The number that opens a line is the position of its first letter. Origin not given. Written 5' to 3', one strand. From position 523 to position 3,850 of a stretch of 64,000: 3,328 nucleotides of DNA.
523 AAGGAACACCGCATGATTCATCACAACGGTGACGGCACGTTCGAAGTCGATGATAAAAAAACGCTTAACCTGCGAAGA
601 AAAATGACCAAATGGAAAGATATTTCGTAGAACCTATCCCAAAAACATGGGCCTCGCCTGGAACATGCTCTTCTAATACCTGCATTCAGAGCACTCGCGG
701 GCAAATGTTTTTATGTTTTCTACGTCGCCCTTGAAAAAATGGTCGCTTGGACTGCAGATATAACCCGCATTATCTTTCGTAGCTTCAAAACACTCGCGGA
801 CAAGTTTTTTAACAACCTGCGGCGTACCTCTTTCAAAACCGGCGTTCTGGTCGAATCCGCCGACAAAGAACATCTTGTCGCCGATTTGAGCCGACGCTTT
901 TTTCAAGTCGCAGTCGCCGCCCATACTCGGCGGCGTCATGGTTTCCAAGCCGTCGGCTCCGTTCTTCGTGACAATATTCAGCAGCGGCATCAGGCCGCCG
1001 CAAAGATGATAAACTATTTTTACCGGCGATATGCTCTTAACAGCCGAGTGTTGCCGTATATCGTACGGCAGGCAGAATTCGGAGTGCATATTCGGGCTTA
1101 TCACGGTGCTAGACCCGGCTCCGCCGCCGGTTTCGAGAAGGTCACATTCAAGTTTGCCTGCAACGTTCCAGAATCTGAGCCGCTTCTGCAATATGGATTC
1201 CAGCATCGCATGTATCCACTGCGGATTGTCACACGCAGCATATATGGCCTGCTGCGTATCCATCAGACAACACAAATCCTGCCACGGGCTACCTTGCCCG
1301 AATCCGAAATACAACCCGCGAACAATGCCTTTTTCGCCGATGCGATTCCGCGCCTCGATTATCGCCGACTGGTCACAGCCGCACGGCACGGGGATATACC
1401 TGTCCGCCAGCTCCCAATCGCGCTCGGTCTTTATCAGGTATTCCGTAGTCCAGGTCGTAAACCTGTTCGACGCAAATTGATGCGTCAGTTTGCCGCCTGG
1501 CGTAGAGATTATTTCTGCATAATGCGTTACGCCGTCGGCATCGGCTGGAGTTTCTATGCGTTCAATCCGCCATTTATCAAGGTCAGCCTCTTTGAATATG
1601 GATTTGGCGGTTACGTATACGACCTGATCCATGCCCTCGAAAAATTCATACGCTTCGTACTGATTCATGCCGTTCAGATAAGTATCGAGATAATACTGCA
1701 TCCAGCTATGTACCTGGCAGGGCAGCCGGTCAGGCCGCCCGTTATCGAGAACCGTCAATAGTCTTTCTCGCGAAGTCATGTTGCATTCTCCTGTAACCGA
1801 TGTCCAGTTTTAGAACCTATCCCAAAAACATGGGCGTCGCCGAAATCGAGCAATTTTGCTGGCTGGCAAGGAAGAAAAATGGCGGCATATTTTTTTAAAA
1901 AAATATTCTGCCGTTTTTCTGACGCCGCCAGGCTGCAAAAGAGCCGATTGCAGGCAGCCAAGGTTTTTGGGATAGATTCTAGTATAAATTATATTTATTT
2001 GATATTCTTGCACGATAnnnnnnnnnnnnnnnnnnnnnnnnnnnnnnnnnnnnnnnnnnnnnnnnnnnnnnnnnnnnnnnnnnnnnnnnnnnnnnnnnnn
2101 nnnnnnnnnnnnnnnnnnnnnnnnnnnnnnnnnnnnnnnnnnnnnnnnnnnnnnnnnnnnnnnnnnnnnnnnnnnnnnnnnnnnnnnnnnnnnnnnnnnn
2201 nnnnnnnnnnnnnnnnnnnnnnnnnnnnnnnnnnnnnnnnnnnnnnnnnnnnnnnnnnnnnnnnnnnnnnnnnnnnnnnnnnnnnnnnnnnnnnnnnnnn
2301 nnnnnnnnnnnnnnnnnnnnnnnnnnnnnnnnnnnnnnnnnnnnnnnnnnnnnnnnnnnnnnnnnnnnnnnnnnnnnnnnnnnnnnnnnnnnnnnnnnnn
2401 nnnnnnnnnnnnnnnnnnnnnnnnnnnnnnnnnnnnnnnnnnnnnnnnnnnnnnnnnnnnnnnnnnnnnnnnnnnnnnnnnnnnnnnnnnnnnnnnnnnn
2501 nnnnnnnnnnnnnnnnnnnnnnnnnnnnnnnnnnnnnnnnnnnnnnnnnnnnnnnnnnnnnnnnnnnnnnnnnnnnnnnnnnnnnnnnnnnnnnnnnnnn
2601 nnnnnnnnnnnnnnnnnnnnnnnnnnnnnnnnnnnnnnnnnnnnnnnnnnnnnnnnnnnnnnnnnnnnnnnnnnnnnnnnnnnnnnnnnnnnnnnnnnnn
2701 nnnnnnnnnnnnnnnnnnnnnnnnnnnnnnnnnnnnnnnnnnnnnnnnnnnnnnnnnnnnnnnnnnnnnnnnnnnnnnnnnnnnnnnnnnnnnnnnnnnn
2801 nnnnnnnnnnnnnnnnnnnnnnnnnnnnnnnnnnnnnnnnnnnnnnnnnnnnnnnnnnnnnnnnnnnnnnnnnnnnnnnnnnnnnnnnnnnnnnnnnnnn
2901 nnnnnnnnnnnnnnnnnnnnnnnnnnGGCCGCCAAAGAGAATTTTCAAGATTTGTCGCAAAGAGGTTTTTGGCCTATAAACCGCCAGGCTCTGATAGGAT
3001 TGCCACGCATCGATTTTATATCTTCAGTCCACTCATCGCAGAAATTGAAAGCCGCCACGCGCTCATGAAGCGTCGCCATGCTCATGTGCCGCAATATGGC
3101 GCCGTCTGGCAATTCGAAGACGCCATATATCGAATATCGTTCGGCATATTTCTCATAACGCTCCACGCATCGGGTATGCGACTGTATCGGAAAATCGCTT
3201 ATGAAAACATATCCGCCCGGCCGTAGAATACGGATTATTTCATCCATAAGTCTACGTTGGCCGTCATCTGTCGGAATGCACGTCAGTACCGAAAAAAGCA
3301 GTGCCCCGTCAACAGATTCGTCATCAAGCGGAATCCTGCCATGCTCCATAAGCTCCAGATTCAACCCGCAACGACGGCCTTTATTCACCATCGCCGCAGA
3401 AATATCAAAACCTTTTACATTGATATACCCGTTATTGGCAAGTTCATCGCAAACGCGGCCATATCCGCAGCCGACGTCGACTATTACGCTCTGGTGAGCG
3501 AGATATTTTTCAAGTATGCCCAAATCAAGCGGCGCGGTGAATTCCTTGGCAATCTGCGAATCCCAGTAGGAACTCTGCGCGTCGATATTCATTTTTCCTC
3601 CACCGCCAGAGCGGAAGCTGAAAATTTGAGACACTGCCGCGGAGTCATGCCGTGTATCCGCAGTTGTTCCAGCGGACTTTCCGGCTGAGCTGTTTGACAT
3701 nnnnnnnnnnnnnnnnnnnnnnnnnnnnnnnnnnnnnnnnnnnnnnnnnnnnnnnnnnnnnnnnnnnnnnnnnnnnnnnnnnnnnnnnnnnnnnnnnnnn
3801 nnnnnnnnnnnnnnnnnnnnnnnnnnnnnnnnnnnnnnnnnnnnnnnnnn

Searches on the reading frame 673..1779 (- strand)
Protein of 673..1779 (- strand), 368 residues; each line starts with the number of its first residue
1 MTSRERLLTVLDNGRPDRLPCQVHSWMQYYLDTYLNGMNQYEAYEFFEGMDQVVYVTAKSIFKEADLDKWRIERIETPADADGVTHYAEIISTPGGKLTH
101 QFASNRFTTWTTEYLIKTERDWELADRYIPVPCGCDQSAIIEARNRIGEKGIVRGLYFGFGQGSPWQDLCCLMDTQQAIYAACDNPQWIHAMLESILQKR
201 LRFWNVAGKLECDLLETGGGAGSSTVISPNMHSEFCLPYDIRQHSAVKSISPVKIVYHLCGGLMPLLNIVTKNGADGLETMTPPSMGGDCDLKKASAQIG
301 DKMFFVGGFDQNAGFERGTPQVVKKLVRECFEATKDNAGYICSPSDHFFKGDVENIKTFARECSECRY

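Call 10: find_encoding_contigs(protein=window:673-1779:-, flank=10000, max_places=6)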
Protein window:673-1779:- (368 aa): 4 contigs read that carry it; 3 places shown.
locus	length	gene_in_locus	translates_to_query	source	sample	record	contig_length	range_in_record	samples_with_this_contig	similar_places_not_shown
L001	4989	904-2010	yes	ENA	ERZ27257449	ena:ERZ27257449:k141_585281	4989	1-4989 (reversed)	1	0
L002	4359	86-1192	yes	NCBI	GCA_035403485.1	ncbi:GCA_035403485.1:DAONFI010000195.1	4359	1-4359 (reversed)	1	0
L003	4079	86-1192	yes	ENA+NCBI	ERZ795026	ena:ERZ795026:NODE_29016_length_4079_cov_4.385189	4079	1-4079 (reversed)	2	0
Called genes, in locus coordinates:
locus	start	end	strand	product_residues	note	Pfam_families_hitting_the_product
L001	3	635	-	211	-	?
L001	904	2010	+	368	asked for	PF01208:URO-D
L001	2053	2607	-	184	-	PF01613:Flavin_Reduct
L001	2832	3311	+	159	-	PF00383:dCMP_cyt_deam_1, PF14437:MafB19-deam, PF14439:Bd3614-deam (weak)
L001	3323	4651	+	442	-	PF00474:SSF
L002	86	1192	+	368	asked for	PF01208:URO-D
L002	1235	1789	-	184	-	PF01613:Flavin_Reduct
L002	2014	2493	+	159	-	PF00383:dCMP_cyt_deam_1, PF14437:MafB19-deam, PF14439:Bd3614-deam (weak)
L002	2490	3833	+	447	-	PF00474:SSF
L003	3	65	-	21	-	?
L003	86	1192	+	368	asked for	PF01208:URO-D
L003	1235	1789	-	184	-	PF01613:Flavin_Reduct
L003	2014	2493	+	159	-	PF00383:dCMP_cyt_deam_1, PF14437:MafB19-deam, PF14439:Bd3614-deam (weak)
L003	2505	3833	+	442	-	PF00474:SSF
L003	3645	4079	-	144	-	?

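Call 11: search_protein_families(library=pfam, proteins=[window:673-1779:-])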
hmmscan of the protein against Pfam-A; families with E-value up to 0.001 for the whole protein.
window:673-1779:- (368 aa): 1 family
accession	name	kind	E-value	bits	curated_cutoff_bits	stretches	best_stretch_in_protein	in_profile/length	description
PF01208.23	URO-D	-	7e-20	71.8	23.9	1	162-363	143-343/346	Uroporphyrinogen decarboxylase (URO-D)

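Call 30: find_homologous_proteins(query=window:673-1779:-, max_evalue=1e-40)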
Query window:673-1779:- (368 aa): 2760 proteins with E <= 1e-40 among 3822 candidates; the best 120 are listed.
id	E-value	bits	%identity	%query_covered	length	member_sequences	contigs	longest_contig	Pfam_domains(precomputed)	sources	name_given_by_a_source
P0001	5.9e-240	814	100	93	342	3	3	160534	PF01208.24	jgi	-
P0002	3.6e-154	531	61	100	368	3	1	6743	PF01208.24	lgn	-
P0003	1.4e-153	529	60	100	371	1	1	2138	PF01208.24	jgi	-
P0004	1.9e-152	526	61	100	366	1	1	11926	PF01208.24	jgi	-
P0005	4.4e-152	524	60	100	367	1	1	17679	PF01208.24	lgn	-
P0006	1.2e-151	523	61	100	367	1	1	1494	PF01208.24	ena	-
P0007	6.4e-150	517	59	100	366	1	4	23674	PF01208.24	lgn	-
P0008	1.6e-149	516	59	100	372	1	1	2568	PF01208.24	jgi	jgi:uroporphyrinogen decarboxylase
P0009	6.4e-149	514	60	100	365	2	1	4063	PF01208.24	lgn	-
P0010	1.7e-148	513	60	100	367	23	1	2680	PF01208.24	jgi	jgi:uroporphyrinogen decarboxylase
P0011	3.5e-148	512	58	100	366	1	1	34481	PF01208.24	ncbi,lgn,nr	ncbi:hypothetical protein JW964_06375 [candidate division KSB1 bacterium]|nr:hypothetical protein [c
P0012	5.6e-148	511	59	97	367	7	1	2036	PF01208.24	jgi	jgi:uroporphyrinogen decarboxylase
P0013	7.5e-148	511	58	100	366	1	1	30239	PF01208.24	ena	-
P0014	9.2e-148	510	59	100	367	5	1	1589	PF01208.24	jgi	-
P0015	1.4e-147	510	59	100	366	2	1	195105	PF01208.24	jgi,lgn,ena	-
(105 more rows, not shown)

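Call 38: find_encoding_contigs(protein=P0001, flank=10000, max_places=5)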
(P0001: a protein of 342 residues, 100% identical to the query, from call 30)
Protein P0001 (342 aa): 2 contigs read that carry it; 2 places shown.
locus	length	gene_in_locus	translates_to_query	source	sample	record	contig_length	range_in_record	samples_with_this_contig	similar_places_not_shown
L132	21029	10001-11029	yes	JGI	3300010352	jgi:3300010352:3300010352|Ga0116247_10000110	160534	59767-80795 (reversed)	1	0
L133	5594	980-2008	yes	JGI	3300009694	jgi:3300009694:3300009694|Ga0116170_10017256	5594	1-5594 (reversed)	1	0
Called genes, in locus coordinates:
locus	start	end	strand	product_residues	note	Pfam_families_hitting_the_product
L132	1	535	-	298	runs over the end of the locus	PF00149:Metallophos, PF12850:Metallophos_2 (faint)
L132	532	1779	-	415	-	PF02547:Queuosine_synth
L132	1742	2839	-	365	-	PF03462:PCRF, PF00472:RF-1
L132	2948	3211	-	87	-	PF01197:Ribosomal_L31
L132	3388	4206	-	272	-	PF08308:PEGA (faint)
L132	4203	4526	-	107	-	-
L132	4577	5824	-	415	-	PF09861:Lar_N, PF21113:LarA_C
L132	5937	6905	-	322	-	PF12833:HTH_18, PF00165:HTH_AraC (weak)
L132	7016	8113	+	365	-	PF01408:GFO_IDH_MocA, PF22725:GFO_IDH_MocA_C3, PF02894:GFO_IDH_MocA_C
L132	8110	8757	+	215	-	PF05148:Methyltransf_8, PF13489:Methyltransf_23, PF13847:Methyltransf_31, PF08241:Methyltransf_11, PF08242:Methyltransf_12, PF13649:Methyltransf_25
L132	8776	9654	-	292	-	PF07883:Cupin_2 (weak), PF12833:HTH_18, PF00165:HTH_AraC (weak)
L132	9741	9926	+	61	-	-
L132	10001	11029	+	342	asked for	PF01208:URO-D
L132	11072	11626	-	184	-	PF01613:Flavin_Reduct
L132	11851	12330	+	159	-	PF00383:dCMP_cyt_deam_1, PF14437:MafB19-deam, PF14439:Bd3614-deam (weak)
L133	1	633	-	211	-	?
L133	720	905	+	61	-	-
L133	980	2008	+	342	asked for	PF01208:URO-D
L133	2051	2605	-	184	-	PF01613:Flavin_Reduct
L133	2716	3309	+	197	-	PF00383:dCMP_cyt_deam_1, PF14437:MafB19-deam, PF14439:Bd3614-deam (weak)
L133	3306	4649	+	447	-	PF00474:SSF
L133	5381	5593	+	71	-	?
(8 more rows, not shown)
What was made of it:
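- They come from samples that also contain the window's own organism (L133 from Ga0116170 is identical to the window; call 38).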

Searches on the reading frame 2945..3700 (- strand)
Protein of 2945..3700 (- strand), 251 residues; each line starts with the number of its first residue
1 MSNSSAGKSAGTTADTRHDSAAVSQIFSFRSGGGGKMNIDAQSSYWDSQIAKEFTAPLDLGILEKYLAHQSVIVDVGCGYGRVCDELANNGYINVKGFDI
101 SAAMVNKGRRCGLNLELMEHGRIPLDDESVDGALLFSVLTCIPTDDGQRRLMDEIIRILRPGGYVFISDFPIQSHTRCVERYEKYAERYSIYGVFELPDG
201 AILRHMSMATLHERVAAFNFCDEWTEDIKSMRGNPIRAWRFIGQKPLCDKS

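Call 11: search_protein_families(library=pfam, proteins=[window:2945-3700:-])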
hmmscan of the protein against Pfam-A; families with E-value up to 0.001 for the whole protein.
window:2945-3700:- (251 aa): 7 families
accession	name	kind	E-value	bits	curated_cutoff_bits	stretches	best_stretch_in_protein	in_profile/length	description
PF08241.18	Methyltransf_11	-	3.5e-16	60.1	21.2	1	74-167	1-95/95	Methyltransferase domain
PF13649.12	Methyltransf_25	-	2.6e-14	54.1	27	1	73-163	1-97/97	Methyltransferase domain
PF13489.12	Methyltransf_23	-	7.3e-13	49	27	1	69-220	22-159/164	Methyltransferase domain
PF08242.18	Methyltransf_12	-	1.7e-09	38.7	30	1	74-164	1-97/98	Methyltransferase domain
PF05148.21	Methyltransf_8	-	2.5e-09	37.8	27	1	46-184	48-171/219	Hypothetical methyltransferase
PF13847.12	Methyltransf_31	-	4.1e-09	36.7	27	1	72-171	6-113/145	Methyltransferase domain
PF07021.18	MetW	-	0.00044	20.4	21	1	59-160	3-103/193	Methionine biosynthesis protein MetW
